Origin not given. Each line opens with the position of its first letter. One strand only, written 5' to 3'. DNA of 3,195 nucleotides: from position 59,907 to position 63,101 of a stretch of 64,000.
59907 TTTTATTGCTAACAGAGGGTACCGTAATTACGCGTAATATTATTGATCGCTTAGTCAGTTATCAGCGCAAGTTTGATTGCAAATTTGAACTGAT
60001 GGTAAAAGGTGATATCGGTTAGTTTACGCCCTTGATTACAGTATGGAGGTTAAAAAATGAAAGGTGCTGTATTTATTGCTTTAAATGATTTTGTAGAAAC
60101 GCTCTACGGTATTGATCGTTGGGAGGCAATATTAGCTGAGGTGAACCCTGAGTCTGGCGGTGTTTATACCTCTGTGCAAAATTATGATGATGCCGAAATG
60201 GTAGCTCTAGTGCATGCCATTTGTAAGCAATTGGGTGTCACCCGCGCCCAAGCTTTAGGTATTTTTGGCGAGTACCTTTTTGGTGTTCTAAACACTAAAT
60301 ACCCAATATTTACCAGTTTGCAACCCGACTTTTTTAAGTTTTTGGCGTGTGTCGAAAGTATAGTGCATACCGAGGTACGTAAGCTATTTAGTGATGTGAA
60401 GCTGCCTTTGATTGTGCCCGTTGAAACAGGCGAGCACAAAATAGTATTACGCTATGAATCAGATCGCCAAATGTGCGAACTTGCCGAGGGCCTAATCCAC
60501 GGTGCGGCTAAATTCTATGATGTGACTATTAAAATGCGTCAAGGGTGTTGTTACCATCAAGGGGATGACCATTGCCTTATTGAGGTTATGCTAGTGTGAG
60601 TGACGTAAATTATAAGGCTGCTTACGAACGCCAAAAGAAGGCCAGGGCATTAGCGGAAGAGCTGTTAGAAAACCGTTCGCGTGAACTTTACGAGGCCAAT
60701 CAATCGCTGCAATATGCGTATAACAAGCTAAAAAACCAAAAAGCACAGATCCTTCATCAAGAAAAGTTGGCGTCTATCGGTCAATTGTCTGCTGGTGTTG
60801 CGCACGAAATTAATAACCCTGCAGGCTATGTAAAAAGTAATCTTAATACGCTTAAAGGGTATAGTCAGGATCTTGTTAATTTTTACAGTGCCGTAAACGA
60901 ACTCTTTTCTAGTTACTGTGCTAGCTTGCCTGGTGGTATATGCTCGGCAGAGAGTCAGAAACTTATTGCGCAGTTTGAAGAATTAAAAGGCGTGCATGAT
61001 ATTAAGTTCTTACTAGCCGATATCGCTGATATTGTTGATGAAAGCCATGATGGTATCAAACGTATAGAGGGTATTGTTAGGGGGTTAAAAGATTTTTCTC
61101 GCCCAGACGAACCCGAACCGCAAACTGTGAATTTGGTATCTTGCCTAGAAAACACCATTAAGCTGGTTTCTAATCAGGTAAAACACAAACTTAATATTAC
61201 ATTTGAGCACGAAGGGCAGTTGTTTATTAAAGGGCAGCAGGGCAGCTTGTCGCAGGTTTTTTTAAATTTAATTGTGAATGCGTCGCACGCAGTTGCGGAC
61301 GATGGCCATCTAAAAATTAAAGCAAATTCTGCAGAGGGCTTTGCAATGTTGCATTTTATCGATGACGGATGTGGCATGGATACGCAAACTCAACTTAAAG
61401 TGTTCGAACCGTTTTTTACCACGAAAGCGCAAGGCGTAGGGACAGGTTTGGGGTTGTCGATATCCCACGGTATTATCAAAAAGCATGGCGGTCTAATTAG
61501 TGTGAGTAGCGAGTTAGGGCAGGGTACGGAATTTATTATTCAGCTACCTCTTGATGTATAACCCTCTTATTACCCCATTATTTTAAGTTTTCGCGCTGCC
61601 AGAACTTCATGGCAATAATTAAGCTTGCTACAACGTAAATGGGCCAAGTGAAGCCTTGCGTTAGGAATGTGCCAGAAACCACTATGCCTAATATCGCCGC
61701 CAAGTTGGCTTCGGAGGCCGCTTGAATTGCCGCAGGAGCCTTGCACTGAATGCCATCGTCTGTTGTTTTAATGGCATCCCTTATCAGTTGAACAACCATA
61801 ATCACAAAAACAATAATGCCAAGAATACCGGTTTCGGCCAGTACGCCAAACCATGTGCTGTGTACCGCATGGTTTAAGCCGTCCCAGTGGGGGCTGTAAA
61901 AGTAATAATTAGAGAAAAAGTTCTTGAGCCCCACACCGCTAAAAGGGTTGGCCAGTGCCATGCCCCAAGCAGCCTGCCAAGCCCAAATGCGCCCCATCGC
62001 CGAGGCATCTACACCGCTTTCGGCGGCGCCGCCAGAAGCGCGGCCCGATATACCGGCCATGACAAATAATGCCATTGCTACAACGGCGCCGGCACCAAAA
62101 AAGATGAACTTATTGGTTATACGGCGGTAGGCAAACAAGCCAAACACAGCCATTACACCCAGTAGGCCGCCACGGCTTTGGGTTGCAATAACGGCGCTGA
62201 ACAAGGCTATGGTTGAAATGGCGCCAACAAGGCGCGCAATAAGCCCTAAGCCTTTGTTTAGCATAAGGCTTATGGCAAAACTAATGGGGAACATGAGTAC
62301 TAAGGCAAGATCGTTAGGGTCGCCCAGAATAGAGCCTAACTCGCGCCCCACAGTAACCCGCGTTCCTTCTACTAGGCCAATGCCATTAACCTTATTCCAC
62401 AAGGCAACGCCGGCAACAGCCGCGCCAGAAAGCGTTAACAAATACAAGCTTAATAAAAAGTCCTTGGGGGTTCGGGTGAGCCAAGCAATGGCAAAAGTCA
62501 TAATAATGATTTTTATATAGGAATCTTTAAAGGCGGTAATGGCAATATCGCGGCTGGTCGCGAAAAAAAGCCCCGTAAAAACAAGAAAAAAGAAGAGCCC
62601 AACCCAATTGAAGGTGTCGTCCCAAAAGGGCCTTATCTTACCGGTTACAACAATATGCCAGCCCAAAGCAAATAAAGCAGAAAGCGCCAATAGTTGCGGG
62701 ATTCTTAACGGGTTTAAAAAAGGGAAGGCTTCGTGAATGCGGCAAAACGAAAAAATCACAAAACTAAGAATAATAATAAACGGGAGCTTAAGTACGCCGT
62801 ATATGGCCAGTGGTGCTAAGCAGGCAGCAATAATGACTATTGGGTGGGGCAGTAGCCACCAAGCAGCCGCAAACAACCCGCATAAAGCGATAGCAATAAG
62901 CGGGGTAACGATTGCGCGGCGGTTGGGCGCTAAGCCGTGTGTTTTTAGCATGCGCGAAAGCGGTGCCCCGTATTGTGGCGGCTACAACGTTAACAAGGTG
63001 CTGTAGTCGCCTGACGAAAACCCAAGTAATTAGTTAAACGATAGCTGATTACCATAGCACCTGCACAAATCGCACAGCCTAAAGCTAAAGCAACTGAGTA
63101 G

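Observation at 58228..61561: Nitric-oxide sensing H-NOX/HnoK/HD-GYP module inserted, on the opposite strand, in the middle of an exopolysaccharide biosynthesis locus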

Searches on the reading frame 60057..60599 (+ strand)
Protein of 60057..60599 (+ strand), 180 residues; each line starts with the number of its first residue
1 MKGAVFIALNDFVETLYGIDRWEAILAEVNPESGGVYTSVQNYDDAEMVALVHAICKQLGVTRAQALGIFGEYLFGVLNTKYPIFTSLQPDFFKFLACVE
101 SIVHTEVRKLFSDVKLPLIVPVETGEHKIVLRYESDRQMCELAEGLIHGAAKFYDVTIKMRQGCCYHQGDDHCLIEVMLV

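Call 3: search_protein_families(library=pfam, proteins=[window:60057-60599:+], max_evalue=0.001)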
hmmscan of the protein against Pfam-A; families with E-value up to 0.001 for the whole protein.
window:60057-60599:+ (180 aa): 2 families
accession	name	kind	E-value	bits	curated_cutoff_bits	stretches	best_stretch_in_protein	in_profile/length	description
PF07700.20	HNOB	-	6.1e-40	137.2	25.5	1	2-161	1-162/163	Haem-NO-binding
PF02830.23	V4R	-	4.3e-08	33.5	31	1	134-177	16-60/62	V4R domain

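Call 4: search_protein_families(library=ncbifam, proteins=[window:60057-60599:+], max_evalue=0.001)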
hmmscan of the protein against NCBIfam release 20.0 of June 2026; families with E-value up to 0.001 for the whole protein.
window:60057-60599:+ (180 aa): 0 families

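Call 5: find_encoding_contigs(protein=window:60057-60599:+, flank=10000, max_places=6)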
Protein window:60057-60599:+ (180 aa): no gene with exactly this product is on record in the collection.

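Call 6: search_solved_structures(query=window:60057-60596:+, max_evalue=0.001, show_alignments=3)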
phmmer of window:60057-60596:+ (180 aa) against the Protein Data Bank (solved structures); distinct sequences matched with E-value up to 0.001: 27.
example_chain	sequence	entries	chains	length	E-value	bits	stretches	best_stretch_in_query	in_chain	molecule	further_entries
4u99_A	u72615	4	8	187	4.2e-27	98.5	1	1-177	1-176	NO-binding heme-dependent sensor protein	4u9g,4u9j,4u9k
2kii_A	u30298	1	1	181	5.1e-27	98.2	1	1-177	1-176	Putative uncharacterized protein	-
4u9b_A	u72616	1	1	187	5.7e-27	98.1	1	1-177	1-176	NO-binding heme-dependent sensor protein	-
2kil_A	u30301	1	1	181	1.3e-25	93.7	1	1-177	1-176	Putative uncharacterized protein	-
6ocv_A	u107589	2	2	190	1.2e-21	80.8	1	1-155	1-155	Heme NO binding domain protein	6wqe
6bde_A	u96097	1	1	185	3.3e-21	79.3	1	1-154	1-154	2,4-dihydroxyhept-2-ene-1,7-dioic acid aldolase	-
6bdd_A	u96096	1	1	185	2.3e-20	76.6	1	1-154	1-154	2,4-dihydroxyhept-2-ene-1,7-dioic acid aldolase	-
4iah_A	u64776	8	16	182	9.8e-11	45.2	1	2-177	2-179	Alr2278 protein | H-NOX domain protein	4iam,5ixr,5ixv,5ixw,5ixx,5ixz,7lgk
4iae_A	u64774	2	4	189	1.1e-10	45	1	2-177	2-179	Alr2278 protein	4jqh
2o09_A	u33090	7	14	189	1.5e-10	44.6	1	2-177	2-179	Alr2278 protein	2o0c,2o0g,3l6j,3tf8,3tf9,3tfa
6mx5_A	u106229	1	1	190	1.5e-10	44.6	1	2-177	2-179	Alr2278 protein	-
3tfd_A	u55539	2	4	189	2.8e-10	43.7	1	2-177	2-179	Alr2278 protein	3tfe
3tff_A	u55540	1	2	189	7.7e-10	42.3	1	2-177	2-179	Alr2278 protein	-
3tfg_A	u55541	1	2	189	1.8e-09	41.1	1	2-177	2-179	Alr2278 protein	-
6dxi_A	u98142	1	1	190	7.4e-09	39.1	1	2-177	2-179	H-NOX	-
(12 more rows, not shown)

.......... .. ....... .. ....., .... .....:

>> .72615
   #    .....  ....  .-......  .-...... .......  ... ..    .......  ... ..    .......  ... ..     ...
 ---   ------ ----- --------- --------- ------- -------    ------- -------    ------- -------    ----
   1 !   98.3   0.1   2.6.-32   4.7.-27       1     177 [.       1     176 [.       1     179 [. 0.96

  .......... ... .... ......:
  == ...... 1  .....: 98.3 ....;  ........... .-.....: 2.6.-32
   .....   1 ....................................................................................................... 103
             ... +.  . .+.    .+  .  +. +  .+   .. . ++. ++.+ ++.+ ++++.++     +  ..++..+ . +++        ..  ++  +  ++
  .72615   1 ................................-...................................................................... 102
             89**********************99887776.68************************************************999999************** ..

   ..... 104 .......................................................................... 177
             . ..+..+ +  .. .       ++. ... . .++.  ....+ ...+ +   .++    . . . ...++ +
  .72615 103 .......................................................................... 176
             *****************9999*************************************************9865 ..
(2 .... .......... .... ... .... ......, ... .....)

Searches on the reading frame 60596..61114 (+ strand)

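Call 50: search_protein_families(library=pfam, proteins=[window:60596-61114:+], max_evalue=10)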
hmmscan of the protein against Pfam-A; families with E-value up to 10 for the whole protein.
seq(173 aa): 5 families
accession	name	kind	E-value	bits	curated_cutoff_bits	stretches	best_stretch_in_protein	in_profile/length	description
PF00512.31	HisKA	-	5e-05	23.7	26.9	2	62-79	3-20/66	His Kinase A (phospho-acceptor) domain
PF00880.23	Nebulin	-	0.0085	16.4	20.1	1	1-14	15-28/28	Nebulin repeat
PF09969.14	DUF2203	-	0.037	15.2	24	1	23-102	14-92/122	Uncharacterized conserved protein (DUF2203)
PF10157.14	BORCS6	-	0.054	14.1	35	1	57-146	8-93/101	BLOC-1-related complex sub-unit 6 C-terminal helix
PF10591.15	SPARC_Ca_bdg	-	0.15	12.8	22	1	7-62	25-80/113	Secreted protein acidic and rich in cysteine Ca binding region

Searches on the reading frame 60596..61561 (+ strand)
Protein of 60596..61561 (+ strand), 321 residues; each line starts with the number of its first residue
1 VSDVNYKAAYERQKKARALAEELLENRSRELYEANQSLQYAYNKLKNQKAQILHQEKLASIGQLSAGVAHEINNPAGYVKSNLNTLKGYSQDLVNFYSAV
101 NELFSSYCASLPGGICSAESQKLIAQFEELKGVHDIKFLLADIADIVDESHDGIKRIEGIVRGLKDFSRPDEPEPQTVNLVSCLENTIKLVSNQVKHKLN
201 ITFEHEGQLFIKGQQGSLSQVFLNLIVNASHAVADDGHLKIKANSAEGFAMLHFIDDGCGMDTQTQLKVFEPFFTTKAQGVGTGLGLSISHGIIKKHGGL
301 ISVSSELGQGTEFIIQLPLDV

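Call 3: search_protein_families(library=pfam, proteins=[window:60596-61561:+], max_evalue=0.001)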
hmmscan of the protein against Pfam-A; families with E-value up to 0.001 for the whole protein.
window:60596-61561:+ (321 aa): 3 families
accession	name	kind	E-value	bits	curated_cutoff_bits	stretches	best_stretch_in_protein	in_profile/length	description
PF02518.31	HATPase_c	-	4.4e-22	79.1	26.4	1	215-320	3-110/111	Histidine kinase-, DNA gyrase B-, and HSP90-like ATPase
PF14501.12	HATPase_c_5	-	0.00012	22.4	22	1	218-306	6-91/102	GHKL domain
PF00512.31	HisKA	-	0.00033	21.1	26.9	0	62-75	3-16/66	His Kinase A (phospho-acceptor) domain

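Call 4: search_protein_families(library=ncbifam, proteins=[window:60596-61561:+], max_evalue=0.001)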
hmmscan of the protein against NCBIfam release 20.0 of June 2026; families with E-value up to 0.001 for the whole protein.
window:60596-61561:+ (321 aa): 78 families (the best 25 are shown)
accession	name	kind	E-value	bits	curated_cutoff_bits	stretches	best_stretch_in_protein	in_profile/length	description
NF038348.1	T2SS_HK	subfamily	5.4e-69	233.1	450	1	11-319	274-573/574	histidine kinase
NF008468.0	PRK11360.1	equivalog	1.1e-48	166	646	2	154-320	441-609/616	two-component system sensor histidine kinase AtoS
NF052574.1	HisKinEspCMyxo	equivalog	1.4e-47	162.4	1200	2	140-318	453-636/785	serine histidine kinase EspC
NF052573.1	HisKinEspAMyxo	equivalog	3.5e-43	147.7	1400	2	140-317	425-609/755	serine histidine kinase EspA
NF007688.0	PRK10364.1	equivalog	5e-40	137.6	479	2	154-320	286-452/460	two-component system sensor histidine kinase ZraS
NF010411.0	PRK13837.1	equivalog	2.4e-34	118.5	647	1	153-319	495-675/828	two-component system VirA-like sensor kinase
NF046020.1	HisKinCckABruc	equivalog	8.1e-33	113.3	1000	1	155-318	527-706/868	cell cycle histidine kinase CckA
NF046044.1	PnpS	equivalog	1.4e-29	103.3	400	1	155-318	218-390/390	two-component system histidine kinase PnpS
NF046026.1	HisKinCckACaul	equivalog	2.2e-26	92.2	1000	1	152-319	346-532/678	cell cycle histidine kinase CckA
NF047497.1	HK_LIC_12097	equivalog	3.6e-25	88.5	500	2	153-319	197-366/367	LIC_12097 family sensor histidine kinase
NF047794.1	HisKinPtgB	equivalog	1.8e-24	86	1000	1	146-316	482-652/656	two-component system sensor histidine kinase PgtB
TIGR02966.1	phoR_proteo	equivalog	7.9e-24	84.3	334.2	1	151-316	158-332/333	phosphate regulon sensor histidine kinase PhoR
NF053867.1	SprKinKinDBac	equivalog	8.2e-24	83.9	775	1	153-319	330-497/500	sporulation kinase KinD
NF047466.1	hybrid_RR_LvrB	exception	1e-23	84.1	500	1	150-319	194-376/377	hybrid histidine kinase/response regulator LvrB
NF010076.0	PRK13557.1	subfamily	1.3e-23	83.3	631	1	144-319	203-394/540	histidine kinase famiy protein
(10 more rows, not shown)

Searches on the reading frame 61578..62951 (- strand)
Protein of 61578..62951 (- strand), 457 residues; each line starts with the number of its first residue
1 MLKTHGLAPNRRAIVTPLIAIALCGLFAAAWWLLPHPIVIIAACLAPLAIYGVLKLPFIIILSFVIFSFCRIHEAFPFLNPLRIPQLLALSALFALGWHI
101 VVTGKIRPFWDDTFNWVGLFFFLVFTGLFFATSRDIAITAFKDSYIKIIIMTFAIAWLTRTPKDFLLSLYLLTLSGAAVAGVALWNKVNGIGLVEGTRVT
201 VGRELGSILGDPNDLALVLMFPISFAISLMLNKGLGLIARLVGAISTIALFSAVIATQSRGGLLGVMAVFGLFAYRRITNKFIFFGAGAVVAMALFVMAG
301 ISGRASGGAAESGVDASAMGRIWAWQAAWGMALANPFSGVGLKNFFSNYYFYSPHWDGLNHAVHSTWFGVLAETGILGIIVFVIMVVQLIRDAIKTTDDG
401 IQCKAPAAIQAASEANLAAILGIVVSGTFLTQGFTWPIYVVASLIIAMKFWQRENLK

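Call 3: search_protein_families(library=pfam, proteins=[window:61578-62951:-], max_evalue=0.001)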
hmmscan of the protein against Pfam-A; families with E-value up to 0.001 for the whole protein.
window:61578-62951:- (457 aa): 1 family
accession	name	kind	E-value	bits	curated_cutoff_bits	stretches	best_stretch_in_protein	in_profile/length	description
PF04932.20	Wzy_C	-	3e-19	69.7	31.7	1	247-383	3-149/149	O-Antigen ligase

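Call 4: search_protein_families(library=ncbifam, proteins=[window:61578-62951:-], max_evalue=0.001)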
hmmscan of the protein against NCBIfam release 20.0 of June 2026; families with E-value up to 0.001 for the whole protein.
window:61578-62951:- (457 aa): 1 family
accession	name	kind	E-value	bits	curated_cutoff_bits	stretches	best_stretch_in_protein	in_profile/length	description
TIGR03097.1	PEP_O_lig_1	hypoth_equivalog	2.9e-32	112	188.1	1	47-451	10-406/408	putative O-glycosylation ligase, exosortase A system-associated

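Call 18: find_related_loci(query=window:61578-62951:-, collection=genome_contigs, flank=10000)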
Query window:61578-62951:- (457 aa) in genome_contigs; peptide patterns used: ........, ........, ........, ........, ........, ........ (x = any residue, [..] = any of these).
187 stretches matched a pattern; 2 encode a relative of the query (tblastn E <= 1e-3); 2 distinct loci.
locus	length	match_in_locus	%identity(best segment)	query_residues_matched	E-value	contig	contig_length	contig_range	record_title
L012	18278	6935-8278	82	10-456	0e+0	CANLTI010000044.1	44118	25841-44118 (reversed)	uncultured Pseudomonadales bacterium isolate 2-47.fasta genome assembly, contig: NODE_44, whole genome shotgun sequence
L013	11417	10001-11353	81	7-456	0e+0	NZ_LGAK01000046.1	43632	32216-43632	Marinagarivorans algicola strain Z1 contig46, whole genome shotgun sequence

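Call 44: find_homologous_proteins(query=window:61578-62951:-, max_evalue=1e-10)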
Query window:61578-62951:- (457 aa): 2042 proteins with E <= 1e-10 among 8000 candidates; the best 120 are listed.
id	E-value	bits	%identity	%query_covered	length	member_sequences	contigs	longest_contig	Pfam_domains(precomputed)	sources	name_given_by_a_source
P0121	6.0e-291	983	98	100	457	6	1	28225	PF04932.21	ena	-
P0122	5.8e-235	799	81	98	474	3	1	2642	PF04932.21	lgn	-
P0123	4.9e-234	795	81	98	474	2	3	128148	PF04932.21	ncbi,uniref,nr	ncbi:O-antigen ligase family protein [Marinagarivorans algicola]|uniref:O-antigen ligase family prot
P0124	4.7e-230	782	80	98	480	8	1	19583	PF04932.21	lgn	-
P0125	1.4e-219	748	75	96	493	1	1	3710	PF04932.21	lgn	-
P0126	3.7e-218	743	76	96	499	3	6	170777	PF04932.21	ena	-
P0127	1.7e-207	708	73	96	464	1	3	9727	PF04932.21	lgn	-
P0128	6.1e-202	690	71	96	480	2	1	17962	PF04932.21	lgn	-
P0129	9.0e-163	561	58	96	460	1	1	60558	PF04932.21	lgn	-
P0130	7.0e-162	558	57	96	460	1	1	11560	PF04932.21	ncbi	-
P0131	7.9e-162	557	57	98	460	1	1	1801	PF04932.21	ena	-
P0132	1.6e-161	556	58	97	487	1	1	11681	PF04932.21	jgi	jgi:O-antigen ligase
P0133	2.7e-161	556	59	96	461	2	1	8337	PF04932.21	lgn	-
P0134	4.4e-160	552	58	97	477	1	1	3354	PF04932.21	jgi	jgi:probable O-glycosylation ligase (exosortase A-associated)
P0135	9.4e-160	551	56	98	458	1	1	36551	PF04932.21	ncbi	-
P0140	5.1e-159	548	58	95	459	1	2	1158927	PF04932.21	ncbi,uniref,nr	ncbi:oligosaccharide repeat unit polymerase [Alteromonas sediminis]|uniref:Oligosaccharide repeat un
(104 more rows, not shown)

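Call 45: find_encoding_contigs(protein=P0126, flank=10000, max_places=1)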
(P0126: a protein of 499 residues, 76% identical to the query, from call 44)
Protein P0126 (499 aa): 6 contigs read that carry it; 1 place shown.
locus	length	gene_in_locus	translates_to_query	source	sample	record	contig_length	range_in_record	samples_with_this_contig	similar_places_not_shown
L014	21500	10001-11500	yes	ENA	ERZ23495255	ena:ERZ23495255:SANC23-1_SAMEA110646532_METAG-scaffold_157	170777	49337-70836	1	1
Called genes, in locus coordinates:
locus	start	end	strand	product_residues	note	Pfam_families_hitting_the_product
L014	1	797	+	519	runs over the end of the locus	PF13581:HATPase_c_2, PF00072:Response_reg, PF07228:SpoIIE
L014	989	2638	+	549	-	PF00072:Response_reg, PF00158:Sigma54_activat, PF01078:Mg_chelatase (faint), PF14532:Sigma54_activ_2, PF00004:AAA (faint), PF07728:AAA_5 (weak), PF25601:AAA_lid_14, PF02954:HTH_8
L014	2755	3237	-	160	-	-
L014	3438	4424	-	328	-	PF01073:3Beta_HSD, PF01370:Epimerase, PF02719:Polysacc_synt_2 (faint), PF04321:RmlD_sub_bind, PF13460:NAD_binding_10 (weak), PF16363:GDP_Man_Dehyd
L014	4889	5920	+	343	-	PF13439:Glyco_transf_4, PF13579:Glyco_trans_4_4, PF00534:Glycos_transf_1, PF13692:Glyco_trans_1_4, PF20706:GT4-conflict (weak)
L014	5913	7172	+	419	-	PF13439:Glyco_transf_4, PF13579:Glyco_trans_4_4, PF00534:Glycos_transf_1, PF13692:Glyco_trans_1_4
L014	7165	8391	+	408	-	PF00534:Glycos_transf_1, PF13692:Glyco_trans_1_4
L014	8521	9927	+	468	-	PF01943:Polysacc_synt, PF13440:Polysacc_synt_3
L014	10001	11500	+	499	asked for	PF04932:Wzy_C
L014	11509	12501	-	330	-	PF21088:MS_channel_1st, PF00924:MS_channel_2nd, PF21082:MS_channel_3rd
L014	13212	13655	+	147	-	-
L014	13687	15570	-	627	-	-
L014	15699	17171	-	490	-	PF16130:DUF4842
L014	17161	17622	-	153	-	-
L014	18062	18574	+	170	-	PF01906:YbjQ_1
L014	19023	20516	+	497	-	PF02013:CBM_10, PF02156:Glyco_hydro_26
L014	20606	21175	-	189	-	PF00436:SSB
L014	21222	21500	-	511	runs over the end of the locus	PF00083:Sugar_tr (weak), PF07690:MFS_1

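Call 46: find_encoding_contigs(protein=P0128, flank=10000, max_places=1)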
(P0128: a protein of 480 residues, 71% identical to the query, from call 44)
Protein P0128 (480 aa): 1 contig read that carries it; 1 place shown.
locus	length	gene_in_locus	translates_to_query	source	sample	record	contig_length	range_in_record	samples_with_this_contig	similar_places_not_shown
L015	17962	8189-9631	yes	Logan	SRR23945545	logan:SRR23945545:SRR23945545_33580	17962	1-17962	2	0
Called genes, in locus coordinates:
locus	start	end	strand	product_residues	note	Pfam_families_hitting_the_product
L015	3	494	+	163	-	?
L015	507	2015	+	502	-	PF00072:Response_reg, PF00158:Sigma54_activat, PF14532:Sigma54_activ_2, PF00004:AAA (faint), PF07728:AAA_5 (weak), PF25601:AAA_lid_14, PF02954:HTH_8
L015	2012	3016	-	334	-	PF01073:3Beta_HSD, PF01370:Epimerase, PF02719:Polysacc_synt_2 (weak), PF04321:RmlD_sub_bind, PF16363:GDP_Man_Dehyd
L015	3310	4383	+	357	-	PF13439:Glyco_transf_4, PF13579:Glyco_trans_4_4, PF00534:Glycos_transf_1, PF13692:Glyco_trans_1_4, PF20706:GT4-conflict (weak)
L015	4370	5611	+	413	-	PF13439:Glyco_transf_4, PF13579:Glyco_trans_4_4 (weak), PF00534:Glycos_transf_1, PF13692:Glyco_trans_1_4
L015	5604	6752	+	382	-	PF00534:Glycos_transf_1, PF13692:Glyco_trans_1_4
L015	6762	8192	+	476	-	PF01943:Polysacc_synt, PF13440:Polysacc_synt_3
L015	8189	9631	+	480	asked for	PF04932:Wzy_C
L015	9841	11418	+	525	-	PF00672:HAMP, PF00015:MCPsignal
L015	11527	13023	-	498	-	PF16130:DUF4842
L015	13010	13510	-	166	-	-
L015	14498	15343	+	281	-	-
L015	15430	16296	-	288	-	PF03050:DDE_Tnp_IS66, PF13817:DDE_Tnp_IS66_C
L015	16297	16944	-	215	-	PF13007:LZ_Tnp_IS66, PF13005:zf-IS66, PF03050:DDE_Tnp_IS66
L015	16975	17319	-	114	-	PF05717:TnpB_IS66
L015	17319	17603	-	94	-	-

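Call 47: find_encoding_contigs(protein=P0140, flank=10000, max_places=1)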
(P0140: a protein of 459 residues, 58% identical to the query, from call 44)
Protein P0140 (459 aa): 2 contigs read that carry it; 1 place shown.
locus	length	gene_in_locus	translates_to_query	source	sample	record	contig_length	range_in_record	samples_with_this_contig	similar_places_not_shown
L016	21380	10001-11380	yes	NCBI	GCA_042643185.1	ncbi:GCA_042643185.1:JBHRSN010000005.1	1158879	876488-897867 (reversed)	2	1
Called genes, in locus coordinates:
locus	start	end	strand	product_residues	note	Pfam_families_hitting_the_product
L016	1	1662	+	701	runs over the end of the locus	PF02563:Poly_export, PF10531:SLBB, PF22461:SLBB_2 (weak), PF10531:SLBB, PF22461:SLBB_2 (weak), PF10531:SLBB, PF22461:SLBB_2 (weak)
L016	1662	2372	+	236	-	-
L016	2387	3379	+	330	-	PF13477:Glyco_trans_4_2 (faint), PF13439:Glyco_transf_4, PF13579:Glyco_trans_4_4, PF00534:Glycos_transf_1, PF13692:Glyco_trans_1_4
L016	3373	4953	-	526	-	PF07969:Amidohydro_3, PF01979:Amidohydro_1, PF07969:Amidohydro_3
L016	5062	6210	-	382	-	PF04230:PS_pyruv_trans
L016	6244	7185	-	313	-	PF13641:Glyco_tranf_2_3, PF00535:Glycos_transf_2, PF10111:Glyco_tranf_2_2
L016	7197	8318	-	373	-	PF00534:Glycos_transf_1, PF13692:Glyco_trans_1_4 (weak)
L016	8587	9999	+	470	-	PF01943:Polysacc_synt, PF13440:Polysacc_synt_3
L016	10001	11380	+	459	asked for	PF04932:Wzy_C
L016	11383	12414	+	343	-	PF00534:Glycos_transf_1, PF13692:Glyco_trans_1_4 (weak)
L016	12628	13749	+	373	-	PF00534:Glycos_transf_1 (weak), PF13692:Glyco_trans_1_4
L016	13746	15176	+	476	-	PF13807:GNVR (faint)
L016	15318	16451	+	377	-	PF13439:Glyco_transf_4, PF20706:GT4-conflict (faint), PF00534:Glycos_transf_1, PF13692:Glyco_trans_1_4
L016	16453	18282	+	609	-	PF13641:Glyco_tranf_2_3, PF00535:Glycos_transf_2, PF02397:Bac_transf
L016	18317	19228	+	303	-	PF01933:CofD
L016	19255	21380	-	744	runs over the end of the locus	PF00989:PAS (weak), PF08447:PAS_3, PF08447:PAS_3, PF00989:PAS, PF08448:PAS_4 (weak), PF13426:PAS_9, PF02518:HATPase_c, PF00072:Response_reg, +3 more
